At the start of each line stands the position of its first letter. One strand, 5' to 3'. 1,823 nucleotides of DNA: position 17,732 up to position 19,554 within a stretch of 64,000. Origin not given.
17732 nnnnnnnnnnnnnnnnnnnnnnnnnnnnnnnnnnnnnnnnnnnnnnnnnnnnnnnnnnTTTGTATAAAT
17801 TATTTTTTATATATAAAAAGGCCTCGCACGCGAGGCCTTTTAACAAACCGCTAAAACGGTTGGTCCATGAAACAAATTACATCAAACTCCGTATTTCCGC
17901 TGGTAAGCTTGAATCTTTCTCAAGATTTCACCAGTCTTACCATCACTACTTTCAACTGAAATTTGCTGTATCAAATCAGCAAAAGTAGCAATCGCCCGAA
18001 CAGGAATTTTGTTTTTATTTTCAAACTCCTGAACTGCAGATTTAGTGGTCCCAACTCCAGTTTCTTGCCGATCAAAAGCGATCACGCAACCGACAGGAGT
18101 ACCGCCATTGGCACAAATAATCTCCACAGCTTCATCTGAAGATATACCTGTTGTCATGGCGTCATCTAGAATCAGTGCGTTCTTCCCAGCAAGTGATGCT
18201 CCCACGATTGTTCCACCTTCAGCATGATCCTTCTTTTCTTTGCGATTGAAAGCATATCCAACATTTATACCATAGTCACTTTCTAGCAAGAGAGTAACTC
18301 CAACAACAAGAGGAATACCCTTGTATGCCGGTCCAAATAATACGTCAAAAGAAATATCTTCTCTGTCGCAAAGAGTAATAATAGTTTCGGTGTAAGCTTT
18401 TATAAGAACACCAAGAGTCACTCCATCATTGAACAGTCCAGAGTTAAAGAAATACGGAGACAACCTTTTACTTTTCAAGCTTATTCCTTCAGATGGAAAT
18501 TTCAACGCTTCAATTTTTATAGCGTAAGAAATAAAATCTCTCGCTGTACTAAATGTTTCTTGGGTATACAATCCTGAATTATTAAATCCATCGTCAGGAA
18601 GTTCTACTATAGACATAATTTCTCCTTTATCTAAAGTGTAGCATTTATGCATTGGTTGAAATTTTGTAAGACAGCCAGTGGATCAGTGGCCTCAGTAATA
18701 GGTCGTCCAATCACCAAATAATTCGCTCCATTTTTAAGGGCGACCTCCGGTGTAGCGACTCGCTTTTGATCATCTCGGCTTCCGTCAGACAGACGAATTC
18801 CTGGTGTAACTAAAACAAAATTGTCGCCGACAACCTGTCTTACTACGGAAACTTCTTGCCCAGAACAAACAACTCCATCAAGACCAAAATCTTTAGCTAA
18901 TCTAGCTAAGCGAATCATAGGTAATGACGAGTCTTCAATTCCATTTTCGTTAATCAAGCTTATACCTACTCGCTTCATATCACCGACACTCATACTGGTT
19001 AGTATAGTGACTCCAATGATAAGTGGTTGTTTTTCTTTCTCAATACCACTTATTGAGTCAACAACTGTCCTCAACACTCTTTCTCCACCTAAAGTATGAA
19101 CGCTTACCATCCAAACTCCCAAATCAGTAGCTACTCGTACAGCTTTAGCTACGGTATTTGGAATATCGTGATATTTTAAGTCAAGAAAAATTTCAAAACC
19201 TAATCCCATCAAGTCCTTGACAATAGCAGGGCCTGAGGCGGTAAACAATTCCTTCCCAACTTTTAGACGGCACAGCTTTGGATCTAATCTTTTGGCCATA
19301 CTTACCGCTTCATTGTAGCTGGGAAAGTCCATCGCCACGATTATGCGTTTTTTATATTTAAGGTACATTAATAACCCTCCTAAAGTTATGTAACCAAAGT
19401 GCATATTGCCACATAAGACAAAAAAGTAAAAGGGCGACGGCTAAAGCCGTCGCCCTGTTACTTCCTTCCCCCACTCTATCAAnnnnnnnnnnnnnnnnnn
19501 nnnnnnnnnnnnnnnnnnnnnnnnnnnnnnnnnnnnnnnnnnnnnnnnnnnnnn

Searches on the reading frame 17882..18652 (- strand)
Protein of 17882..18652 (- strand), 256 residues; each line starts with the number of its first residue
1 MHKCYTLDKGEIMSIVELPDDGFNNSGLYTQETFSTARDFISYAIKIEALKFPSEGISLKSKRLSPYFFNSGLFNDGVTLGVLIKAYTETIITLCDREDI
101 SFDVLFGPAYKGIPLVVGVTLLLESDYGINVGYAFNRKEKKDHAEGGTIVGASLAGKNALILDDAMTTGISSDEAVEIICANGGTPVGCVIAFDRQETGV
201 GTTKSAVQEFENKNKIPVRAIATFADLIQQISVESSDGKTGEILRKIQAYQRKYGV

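Call 52: search_protein_families(library=pfam, proteins=[window:17882-18652:-], max_evalue=0.001)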
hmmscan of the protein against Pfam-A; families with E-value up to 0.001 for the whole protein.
window:17882-18652:- (256 aa): 1 family
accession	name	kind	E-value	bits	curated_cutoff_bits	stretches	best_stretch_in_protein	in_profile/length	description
PF00156.33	Pribosyltran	-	2.8e-10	40.2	26.3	1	96-213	23-144/158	Phosphoribosyl transferase domain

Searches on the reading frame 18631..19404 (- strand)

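Call 52: search_protein_families(library=pfam, proteins=[window:18631-19404:-], max_evalue=0.001)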
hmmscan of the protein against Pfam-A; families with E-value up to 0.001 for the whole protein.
window:18631-19404:- (257 aa): 1 family
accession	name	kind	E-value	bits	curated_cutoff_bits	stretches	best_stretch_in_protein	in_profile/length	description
PF00215.30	OMPdecase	-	1.5e-52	179.1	27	1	20-247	2-219/221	Orotidine 5'-phosphate decarboxylase / HUMPS family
